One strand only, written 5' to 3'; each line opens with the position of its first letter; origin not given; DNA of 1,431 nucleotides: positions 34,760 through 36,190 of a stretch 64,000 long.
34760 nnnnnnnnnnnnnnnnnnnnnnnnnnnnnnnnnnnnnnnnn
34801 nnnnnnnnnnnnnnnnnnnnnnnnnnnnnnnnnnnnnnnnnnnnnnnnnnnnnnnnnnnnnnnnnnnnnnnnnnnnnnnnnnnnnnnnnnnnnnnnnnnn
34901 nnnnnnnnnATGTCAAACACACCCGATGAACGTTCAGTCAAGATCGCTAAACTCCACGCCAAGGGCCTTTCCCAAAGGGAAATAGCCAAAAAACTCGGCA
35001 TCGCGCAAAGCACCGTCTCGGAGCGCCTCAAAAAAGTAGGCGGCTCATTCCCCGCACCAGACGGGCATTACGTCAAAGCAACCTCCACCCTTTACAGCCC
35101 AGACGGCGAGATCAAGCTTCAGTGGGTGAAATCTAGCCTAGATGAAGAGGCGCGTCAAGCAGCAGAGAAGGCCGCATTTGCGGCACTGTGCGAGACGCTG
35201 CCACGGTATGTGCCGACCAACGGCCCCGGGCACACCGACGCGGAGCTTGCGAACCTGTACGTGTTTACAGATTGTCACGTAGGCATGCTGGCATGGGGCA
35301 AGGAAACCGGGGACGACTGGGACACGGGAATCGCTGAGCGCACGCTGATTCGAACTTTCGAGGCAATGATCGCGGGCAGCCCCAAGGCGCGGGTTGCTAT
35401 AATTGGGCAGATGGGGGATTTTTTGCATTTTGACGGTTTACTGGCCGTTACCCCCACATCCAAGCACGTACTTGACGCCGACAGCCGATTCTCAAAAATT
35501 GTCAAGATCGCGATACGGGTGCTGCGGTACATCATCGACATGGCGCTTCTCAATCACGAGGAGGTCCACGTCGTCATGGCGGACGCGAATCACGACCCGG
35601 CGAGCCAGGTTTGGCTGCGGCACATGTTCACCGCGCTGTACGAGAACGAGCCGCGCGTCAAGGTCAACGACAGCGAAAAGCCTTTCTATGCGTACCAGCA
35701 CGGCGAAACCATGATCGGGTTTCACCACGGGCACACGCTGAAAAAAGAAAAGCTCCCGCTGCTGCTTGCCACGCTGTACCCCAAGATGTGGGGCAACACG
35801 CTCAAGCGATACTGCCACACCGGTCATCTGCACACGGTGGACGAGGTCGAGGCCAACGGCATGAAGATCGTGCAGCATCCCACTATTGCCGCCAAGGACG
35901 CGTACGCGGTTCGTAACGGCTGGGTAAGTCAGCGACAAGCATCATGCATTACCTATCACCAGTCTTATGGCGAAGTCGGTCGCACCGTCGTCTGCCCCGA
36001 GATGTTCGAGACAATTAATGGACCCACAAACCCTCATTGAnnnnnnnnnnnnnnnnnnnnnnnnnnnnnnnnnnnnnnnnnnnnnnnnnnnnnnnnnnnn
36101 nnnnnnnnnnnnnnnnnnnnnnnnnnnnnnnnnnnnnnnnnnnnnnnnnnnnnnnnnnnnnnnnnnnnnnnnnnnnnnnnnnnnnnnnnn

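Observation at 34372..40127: Enzymatic cargo block at the end of the virion/ejection-protein module: SPFH protein, HTH–metallophosphoesterase, giant GNAT-containing protein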

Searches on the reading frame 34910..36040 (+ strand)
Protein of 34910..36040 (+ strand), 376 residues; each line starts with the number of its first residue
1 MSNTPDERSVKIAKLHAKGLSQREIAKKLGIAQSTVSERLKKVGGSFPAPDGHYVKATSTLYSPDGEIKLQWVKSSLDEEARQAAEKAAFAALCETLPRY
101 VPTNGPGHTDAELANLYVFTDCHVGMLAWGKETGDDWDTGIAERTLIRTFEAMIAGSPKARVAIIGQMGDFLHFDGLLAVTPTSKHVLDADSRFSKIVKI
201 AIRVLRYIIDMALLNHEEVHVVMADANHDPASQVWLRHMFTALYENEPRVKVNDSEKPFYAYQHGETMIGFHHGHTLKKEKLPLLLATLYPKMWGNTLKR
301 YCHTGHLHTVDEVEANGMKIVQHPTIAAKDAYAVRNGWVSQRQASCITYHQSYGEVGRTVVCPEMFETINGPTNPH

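Call 5: search_protein_families(library=pfam, proteins=[window:34910-36040:+], max_evalue=0.1)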
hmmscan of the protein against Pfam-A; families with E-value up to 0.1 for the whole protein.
window:34910-36040:+ (376 aa): 30 families (the best 25 are shown)
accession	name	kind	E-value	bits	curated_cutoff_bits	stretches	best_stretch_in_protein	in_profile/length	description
PF13936.12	HTH_38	-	1.1e-06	28.7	27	1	10-41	11-42/44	Helix-turn-helix domain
PF13412.12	HTH_24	-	1e-05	25.4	21.9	1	19-42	17-40/48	Winged helix-turn-helix DNA-binding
PF13384.12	HTH_23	-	1.8e-05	24.9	24.6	1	11-41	9-39/50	Homeodomain-like domain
PF01381.28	HTH_3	-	8e-05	23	23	1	17-38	7-28/55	Helix-turn-helix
PF13518.12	HTH_28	-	0.00027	21.4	25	1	11-41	4-34/52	Helix-turn-helix domain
PF00196.25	GerE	-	0.00037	20.5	23.5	1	8-37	6-35/57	Bacterial regulatory proteins, luxR family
PF04545.22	Sigma70_r4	-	0.00045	20.1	24.1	1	18-42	19-43/50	Sigma-70, region 4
PF18024.7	HTH_50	-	0.00078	19.5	27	1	20-42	24-46/50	Helix-turn-helix domain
PF04967.18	HTH_10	-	0.00086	19.5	23.1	1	20-43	24-47/53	HTH DNA binding domain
PF08281.18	Sigma70_r4_2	-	0.00092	19.3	25.7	1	17-41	24-48/54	Sigma-70, region 4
PF13404.12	HTH_AsnC-type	-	0.0011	19.1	27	1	21-42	19-40/42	AsnC-type helix-turn-helix domain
PF07750.17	GcrA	-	0.002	18.9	26.9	1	5-47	4-47/155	GcrA cell cycle regulator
PF13744.12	HTH_37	-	0.0041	17.3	27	1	15-41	27-53/80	Helix-turn-helix domain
PF12802.13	MarR_2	-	0.0045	17.6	27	1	17-42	17-43/61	MarR family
PF25787.1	HTH_SB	-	0.0046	17.1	43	1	11-38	14-41/53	Sleeping Beauty transposase HTH domain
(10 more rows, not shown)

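Call 6: search_protein_families(library=phrogs, proteins=[window:34910-36040:+], max_evalue=0.01)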
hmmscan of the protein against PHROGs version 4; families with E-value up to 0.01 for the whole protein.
window:34910-36040:+ (376 aa): 32 families (the best 25 are shown)
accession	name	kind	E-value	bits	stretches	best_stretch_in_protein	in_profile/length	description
phrog_704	-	DNA, RNA and nucleotide metabolism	1.3e-123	414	1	6-366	6-389/390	DNA repair exonuclease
phrog_20762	-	unknown function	1.2e-35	123.3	1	250-365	1-117/117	-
phrog_20703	-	unknown function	1.4e-22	81.8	1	48-185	98-235/258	-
phrog_284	-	DNA, RNA and nucleotide metabolism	1.6e-11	44.8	1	105-353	122-384/398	exonuclease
phrog_3855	-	DNA, RNA and nucleotide metabolism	7.6e-08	33.8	1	3-42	63-102/115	HTH DNA binding protein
phrog_5536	-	unknown function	1.8e-07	32.1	1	5-49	7-51/172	-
phrog_21891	-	unknown function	8.5e-07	30.7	1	239-351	10-121/130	-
phrog_664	-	DNA, RNA and nucleotide metabolism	2.1e-05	25.5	1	6-44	87-125/210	DNA binding protein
phrog_6831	-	transcription regulation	2.9e-05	25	1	12-38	11-37/68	transcriptional regulator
phrog_20467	-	DNA, RNA and nucleotide metabolism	4.8e-05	24.2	1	5-43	64-102/112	HNH endonuclease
phrog_3282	-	transcription regulation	0.0001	23.2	1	8-43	51-86/158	sigma factor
phrog_3910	-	transcription regulation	0.00018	21.6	1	6-47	72-113/356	transcriptional regulator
phrog_1373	-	transcription regulation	0.0004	21.4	1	15-41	72-98/166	transcriptional regulator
phrog_4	-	transcription regulation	0.00089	19.3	1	11-48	140-172/400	transcriptional repressor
phrog_8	-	transcription regulation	0.001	19.6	1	17-37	87-107/346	transcriptional regulator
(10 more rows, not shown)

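Call 9: search_dna_similar(query=window:34910-36040:+, collection=phages, mode=protein, max_rows=30)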
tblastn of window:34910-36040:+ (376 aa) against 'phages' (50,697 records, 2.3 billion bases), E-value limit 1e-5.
Records with a match: 2084; places in all: 2103; records where one place covers at least 80% of the query: 1917.
Best place of each record, by identity: <60% 2084.
By first word of the organism name: Escherichia 559; Klebsiella 468; Salmonella 373; Vibrio 254; Campylobacter 60; Shigella 42; Flavobacterium 28; Rhodobacter 23; Yersinia 17; Ruegeria 17; and 56 more.
By host as written in the record: - 381; Klebsiella pneumoniae 211; Escherichia coli 203; Salmonella enterica subsp. enterica serovar Enteritidis 55; Escherichia coli K-12 MG1655 54; Salmonella enterica 52; Salmonella enterica subsp. enterica serovar Typhimurium 44; Escherichia coli DSM 12242 43; and 404 more.
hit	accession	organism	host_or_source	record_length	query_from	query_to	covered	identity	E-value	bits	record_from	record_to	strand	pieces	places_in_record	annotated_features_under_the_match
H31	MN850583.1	Escherichia phage glasur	Escherichia coli K-12 MG1655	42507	17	367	93%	49.2%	2e-97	323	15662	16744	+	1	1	phosphoesterase | hypothetical protein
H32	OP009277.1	Rhodobacter phage RcMaeve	Rhodobacter capsulatus YW1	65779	21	365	92%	49.7%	8e-101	332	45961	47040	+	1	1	metallophosphoesterase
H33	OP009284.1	Rhodobacter phage RcPeripeteia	Rhodobacter capsulatus YW1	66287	21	365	92%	49.7%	8e-101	332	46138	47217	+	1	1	metallophosphoesterase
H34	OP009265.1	Rhodobacter phage RcAqua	Rhodobacter capsulatus YW1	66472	21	365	92%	49.7%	8e-101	332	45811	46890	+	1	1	metallophosphoesterase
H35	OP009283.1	Rhodobacter phage RcPacific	Rhodobacter capsulatus YW1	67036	21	365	92%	49.7%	8e-101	332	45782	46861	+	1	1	metallophosphoesterase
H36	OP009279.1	Rhodobacter phage RcMcLean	Rhodobacter capsulatus YW1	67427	21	365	92%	49.7%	8e-101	332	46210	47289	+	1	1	metallophosphoesterase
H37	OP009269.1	Rhodobacter phage RcDora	Rhodobacter capsulatus YW1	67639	21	365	92%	49.7%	8e-101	332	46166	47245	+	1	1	metallophosphoesterase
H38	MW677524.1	Rhodobacter phage RcSalem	Rhodobacter capsulatus YW1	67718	21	365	92%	49.7%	8e-101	332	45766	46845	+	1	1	50: metallophosphoesterase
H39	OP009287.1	Rhodobacter phage RcWata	Rhodobacter capsulatus YW1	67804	21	365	92%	49.7%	8e-101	332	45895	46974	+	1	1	metallophosphoesterase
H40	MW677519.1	Rhodobacter phage RcMrWorf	Rhodobacter capsulatus YW1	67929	21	365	92%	49.7%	8e-101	332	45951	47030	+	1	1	50: metallophosphoesterase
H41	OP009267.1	Rhodobacter phage RcBigEagle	Rhodobacter capsulatus YW1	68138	21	365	92%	49.7%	8e-101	332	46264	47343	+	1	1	metallophosphoesterase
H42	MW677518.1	Rhodobacter phage RcMcDreamy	Rhodobacter capsulatus YW1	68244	21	365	92%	49.7%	8e-101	332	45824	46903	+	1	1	50: metallophosphoesterase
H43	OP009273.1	Rhodobacter phage RcKeef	Rhodobacter capsulatus YW1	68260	21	365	92%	49.7%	8e-101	332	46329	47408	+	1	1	metallophosphoesterase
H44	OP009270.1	Rhodobacter phage RcExplorer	Rhodobacter capsulatus YW1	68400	21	365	92%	49.7%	8e-101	332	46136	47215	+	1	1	metallophosphoesterase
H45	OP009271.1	Rhodobacter phage RcJoli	Rhodobacter capsulatus YW1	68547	21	365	92%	49.7%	8e-101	332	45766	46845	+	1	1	metallophosphoesterase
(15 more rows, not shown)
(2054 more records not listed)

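Call 18: search_solved_structures(query=window:34910-36040:+, max_evalue=1)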
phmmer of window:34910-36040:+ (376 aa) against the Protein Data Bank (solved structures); distinct sequences matched with E-value up to 1: 7.
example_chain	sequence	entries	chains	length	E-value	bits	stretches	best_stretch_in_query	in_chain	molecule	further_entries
2lvs_A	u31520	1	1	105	0.0051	19.2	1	6-44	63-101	Putative uncharacterized protein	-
8pju_A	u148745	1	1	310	0.028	16.7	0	25-66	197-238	SAKe6DEtal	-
7r3g_B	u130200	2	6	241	0.096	15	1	8-53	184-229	Regulatory protein RhlR | PROSS optimized variant of RhlR with 75 mutations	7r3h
8tac_A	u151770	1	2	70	0.1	14.8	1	17-38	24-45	DBP48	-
8hnp_A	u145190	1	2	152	0.37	13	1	7-37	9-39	Archaeal transcription regulator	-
8hno_A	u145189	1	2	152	0.38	13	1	7-37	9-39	Archaeal transcription regulator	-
1je8_A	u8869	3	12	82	0.95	11.7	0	4-42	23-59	Nitrate/Nitrite Response Regulator Protein NARL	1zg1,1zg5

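Call 20: search_protein_families(library=pfam, proteins=[window:35060-36040:+], max_evalue=10)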
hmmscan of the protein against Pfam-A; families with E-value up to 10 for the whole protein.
window:35060-36040:+ (326 aa): 0 families

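Call 21: search_protein_families(library=ncbifam, proteins=[window:34910-36040:+], max_evalue=1)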
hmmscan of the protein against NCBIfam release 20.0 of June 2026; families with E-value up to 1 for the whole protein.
window:34910-36040:+ (376 aa): 27 families (the best 25 are shown)
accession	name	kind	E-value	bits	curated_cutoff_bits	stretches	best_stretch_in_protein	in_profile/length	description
TIGR02937.1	sigma70-ECF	superfamily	1.4e-05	24.8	42.9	1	7-42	120-156/165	sigma-70 family RNA polymerase sigma factor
TIGR02959.1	SigZ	equivalog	0.00064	19.6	168.65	1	3-42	100-139/170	RNA polymerase sigma factor SigZ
NF033546.1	transpos_IS21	equivalog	0.0013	18.4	160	1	14-48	3-37/294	IS21 family transposase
NF053881.1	TransRegDeoRBac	equivalog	0.0027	16.9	420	1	1-41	1-42/311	DNA-binding transcriptional repressor DeoR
NF007215.0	PRK09637.1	equivalog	0.0028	17.7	212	1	3-42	106-145/181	RNA polymerase sigma factor SigZ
TIGR00721.1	tfx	subfamily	0.0041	17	60.25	1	7-38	9-40/137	Tfx family DNA-binding protein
NF052366.1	photon_PedR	equivalog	0.005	17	120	1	7-39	5-37/74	photosynthetic electron transport-dependent transcriptional regulator PedR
NF003056.0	PRK03975.1-4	equivalog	0.0052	16.6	115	1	7-37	9-39/145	putative transcriptional regulator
NF053597.1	EnfR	exception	0.01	16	260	1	7-38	6-37/142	transcriptional factor EnfR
NF038310.1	lysogeny_AimR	equivalog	0.011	14.7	70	1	14-75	4-61/365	AimR family lysis-lysogeny pheromone receptor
TIGR02985.1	Sig70_bacteroi1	subfamily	0.016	15.4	126.4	1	13-42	123-153/162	RNA polymerase sigma-70 factor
NF033545.0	transpos_IS630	equivalog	0.022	14.2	100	1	10-41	3-34/299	IS630 family transposase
NF007935.0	PRK10651.1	equivalog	0.022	13.9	250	1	7-42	158-193/216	two-component system response regulator NarL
NF033788.1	HTH_metalloreg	subfamily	0.026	14.4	55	1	14-42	19-48/77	metalloregulator ArsR/SmtB family transcription factor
NF040595.1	HTH_Cbp1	equivalog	0.028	14.4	140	1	6-42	49-85/135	CRISPR DNA repeat-binding protein Cbp1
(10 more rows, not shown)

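Call 22: get_annotated_region(hit=H32, flank=9000)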
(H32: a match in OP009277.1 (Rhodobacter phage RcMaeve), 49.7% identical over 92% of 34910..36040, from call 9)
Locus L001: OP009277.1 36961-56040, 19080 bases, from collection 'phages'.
description: Rhodobacter phage RcMaeve, complete genome.
organism: Rhodobacter phage RcMaeve (NCBI taxid 2970519)
taxonomy: Viruses; Duplodnaviria; Heunggongvirae; Uroviricota; Caudoviricetes; Casjensviridae
host: Rhodobacter capsulatus YW1; source: water; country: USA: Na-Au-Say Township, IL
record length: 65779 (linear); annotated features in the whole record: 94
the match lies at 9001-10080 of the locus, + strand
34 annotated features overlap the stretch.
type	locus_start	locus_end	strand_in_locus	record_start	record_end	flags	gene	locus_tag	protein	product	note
CDS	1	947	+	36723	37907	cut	-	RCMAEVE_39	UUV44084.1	minor tail protein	-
CDS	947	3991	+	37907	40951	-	-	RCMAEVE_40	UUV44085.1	GTA TIM-barrel-like domain protein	-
CDS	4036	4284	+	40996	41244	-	-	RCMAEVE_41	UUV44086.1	gene transfer agent protein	-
CDS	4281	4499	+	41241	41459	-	-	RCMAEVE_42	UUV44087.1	hypothetical protein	-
CDS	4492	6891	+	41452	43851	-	-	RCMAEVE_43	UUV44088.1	minor tail protein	-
CDS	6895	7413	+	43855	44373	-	-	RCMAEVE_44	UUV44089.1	hypothetical protein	-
CDS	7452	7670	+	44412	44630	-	-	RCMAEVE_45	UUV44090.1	holin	-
CDS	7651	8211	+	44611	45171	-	-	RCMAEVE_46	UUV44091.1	endolysin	-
CDS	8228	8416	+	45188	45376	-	-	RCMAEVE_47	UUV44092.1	hypothetical protein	-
CDS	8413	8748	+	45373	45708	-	-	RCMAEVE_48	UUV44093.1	hypothetical protein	-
CDS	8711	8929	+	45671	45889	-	-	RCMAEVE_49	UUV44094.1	hypothetical protein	-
CDS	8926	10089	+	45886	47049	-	-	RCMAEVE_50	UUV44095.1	metallophosphoesterase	-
CDS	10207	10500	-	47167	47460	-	-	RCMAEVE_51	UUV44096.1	hypothetical protein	-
CDS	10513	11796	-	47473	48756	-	-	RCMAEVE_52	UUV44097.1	DNA methyltransferase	-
CDS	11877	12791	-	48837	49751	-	-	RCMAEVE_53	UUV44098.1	ThyX-like thymidylate synthase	-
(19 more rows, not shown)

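Call 23: get_annotated_region(hit=H31, flank=7000)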
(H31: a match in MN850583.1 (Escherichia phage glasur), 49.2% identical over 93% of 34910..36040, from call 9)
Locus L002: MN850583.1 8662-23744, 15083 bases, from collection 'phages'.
description: Escherichia phage glasur, complete genome.
organism: Escherichia phage glasur (NCBI taxid 2696400)
taxonomy: Viruses; Duplodnaviria; Heunggongvirae; Uroviricota; Caudoviricetes; Autographiviridae; Bonnellvirus
host: Escherichia coli K-12 MG1655; source: wastewater; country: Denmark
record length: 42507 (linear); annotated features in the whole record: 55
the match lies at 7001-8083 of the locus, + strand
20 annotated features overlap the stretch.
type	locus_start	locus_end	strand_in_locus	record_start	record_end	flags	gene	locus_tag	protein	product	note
CDS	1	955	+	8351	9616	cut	-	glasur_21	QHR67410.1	DNA helicase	PVOGs: VOG0025; DNA helicase [Enterobacteria phage J8-65]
CDS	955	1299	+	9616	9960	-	-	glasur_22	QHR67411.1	hypothetical protein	Hypothetical protein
CDS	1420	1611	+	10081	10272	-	-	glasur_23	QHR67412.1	hypothetical protein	Hypothetical protein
CDS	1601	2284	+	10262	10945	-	-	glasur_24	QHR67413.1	hypothetical protein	Hypothetical protein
CDS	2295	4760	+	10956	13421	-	-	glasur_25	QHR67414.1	putative DNA polymerase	putative DNA polymerase [Aeromonas phage phiAS7]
CDS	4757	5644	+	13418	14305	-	-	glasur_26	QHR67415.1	hypothetical protein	PVOGs: VOG1076; Hypothetical protein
CDS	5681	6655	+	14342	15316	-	-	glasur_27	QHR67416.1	exonuclease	PVOGs: VOG11031; exonuclease [Enterobacteria phage J8-65]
CDS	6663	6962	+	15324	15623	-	-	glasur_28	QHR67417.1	endonuclease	PVOGs: VOG8238; endonuclease [Enterobacteria phage J8-65]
CDS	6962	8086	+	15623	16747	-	-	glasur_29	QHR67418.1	phosphoesterase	PVOGs: VOG9929; phosphoesterase [Shigella phage EP23]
CDS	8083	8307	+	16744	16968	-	-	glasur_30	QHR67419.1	hypothetical protein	Hypothetical protein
CDS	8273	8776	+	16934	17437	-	-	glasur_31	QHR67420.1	putative polynucleotide 5' kinase/3' phosphatase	PVOGs: VOG0481; putative polynucleotide 5' kinase/3' phosphatase [Pectobacterium phage PhiM1]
CDS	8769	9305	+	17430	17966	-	-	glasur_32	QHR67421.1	putative phosphodiestherase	PVOGs: VOG1254; putative phosphodiestherase [Pectobacterium phage PP16]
CDS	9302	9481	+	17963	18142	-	-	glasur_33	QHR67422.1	hypothetical protein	Hypothetical protein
CDS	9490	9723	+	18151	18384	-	-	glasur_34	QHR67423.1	hypothetical protein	Hypothetical protein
CDS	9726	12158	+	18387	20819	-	-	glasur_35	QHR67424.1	RNA polymerase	PVOGs: VOG11032; rNA polymerase [Enterobacteria phage J8-65]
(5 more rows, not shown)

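Call 25: find_encoding_contigs(protein=window:34910-36040:+, flank=10000, max_places=3)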
Protein window:34910-36040:+ (376 aa): 5 contigs read that carry it; 1 place shown.
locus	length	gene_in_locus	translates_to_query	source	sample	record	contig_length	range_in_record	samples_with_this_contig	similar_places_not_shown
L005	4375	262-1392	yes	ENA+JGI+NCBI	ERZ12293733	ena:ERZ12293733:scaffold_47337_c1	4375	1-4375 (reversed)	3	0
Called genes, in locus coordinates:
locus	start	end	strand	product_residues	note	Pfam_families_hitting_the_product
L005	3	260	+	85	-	?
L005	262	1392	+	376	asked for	PF13384:HTH_23 (faint), PF13936:HTH_38 (weak), PF13412:HTH_24 (faint)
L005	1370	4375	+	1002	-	?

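Call 35: find_homologous_proteins(query=window:34910-36040:+, max_evalue=0.001)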
Query window:34910-36040:+ (376 aa): 4760 proteins with E <= 0.001 among 8000 candidates; the best 120 are listed.
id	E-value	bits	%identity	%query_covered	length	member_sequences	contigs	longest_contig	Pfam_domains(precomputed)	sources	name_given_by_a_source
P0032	3.0e-185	634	82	86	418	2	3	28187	PF13936.13,PF08281.19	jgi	-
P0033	1.0e-183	629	75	97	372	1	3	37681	PF13412.13,PF13384.13,PF13936.13,PF01022.27,PF13518.13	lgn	-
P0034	1.3e-178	612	63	98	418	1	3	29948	-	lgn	-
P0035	3.5e-150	518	100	60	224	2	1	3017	-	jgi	jgi:hypothetical protein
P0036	7.1e-133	461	61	85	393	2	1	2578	-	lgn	-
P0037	2.4e-132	460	58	95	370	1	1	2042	PF13384.13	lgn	-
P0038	2.8e-132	459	58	91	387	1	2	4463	-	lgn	-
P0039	4.5e-132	459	55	97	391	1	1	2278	-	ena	-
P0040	1.9e-131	457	58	94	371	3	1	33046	-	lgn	-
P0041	3.6e-130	452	55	95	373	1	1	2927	-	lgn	-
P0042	9.3e-130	451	56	92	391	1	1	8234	-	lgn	-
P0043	1.5e-129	450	55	96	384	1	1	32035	-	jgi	jgi:hypothetical protein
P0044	2.0e-129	450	56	91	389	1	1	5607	-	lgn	-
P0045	2.0e-129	450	55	92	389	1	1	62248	PF00126.34,PF18024.8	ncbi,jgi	jgi:hypothetical protein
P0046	2.6e-129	450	55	96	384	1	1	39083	-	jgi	jgi:hypothetical protein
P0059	2.8e-127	443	62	84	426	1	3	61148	-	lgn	-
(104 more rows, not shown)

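Call 40: predict_structure(alignment_id=A1)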
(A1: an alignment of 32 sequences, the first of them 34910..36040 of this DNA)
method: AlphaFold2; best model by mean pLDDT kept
length: 376 residues; sequences in the alignment: 32
mean_pLDDT: 78.1   pTM: 0.68
mean pLDDT of the five models: 78.1, 77.6, 76.9, 75.2, 75.0
residues with pLDDT >= 90: 117; 70-90: 150; 50-70: 84; < 50: 25
segments of 3 or more residues with pLDDT < 50: 1-4, 130-133, 179-183, 370-376
pLDDT, mean of each block of 10 residues (from residue 1): 55 79 90 85 63 71 79 73 66 68 88 93 59 56 84 95 90 58 50 71 88 95 74 77 90 83 97 80 94 97 83 92 74 61 91 96 70 39
secondary structure, 60 per line:
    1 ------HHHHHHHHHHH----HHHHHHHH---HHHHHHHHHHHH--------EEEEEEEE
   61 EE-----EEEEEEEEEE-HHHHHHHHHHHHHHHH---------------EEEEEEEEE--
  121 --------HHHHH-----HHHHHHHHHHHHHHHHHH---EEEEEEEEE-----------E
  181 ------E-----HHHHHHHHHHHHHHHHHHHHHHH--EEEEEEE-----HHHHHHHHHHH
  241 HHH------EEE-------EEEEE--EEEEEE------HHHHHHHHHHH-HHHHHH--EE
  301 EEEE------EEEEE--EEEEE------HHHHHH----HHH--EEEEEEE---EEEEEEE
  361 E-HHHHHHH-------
elements in order: H7-17 H22-29 H33-44 E53-62 E68-77 H79-94 E110-118 H129-133 H139-156 E160-168 H193-215 E218-224 H230-243 E250-252 E260-264 E267-272 H279-289 H291-296 E299-304 E311-315 E318-322 H329-334 E344-350 E354-361 H363-369
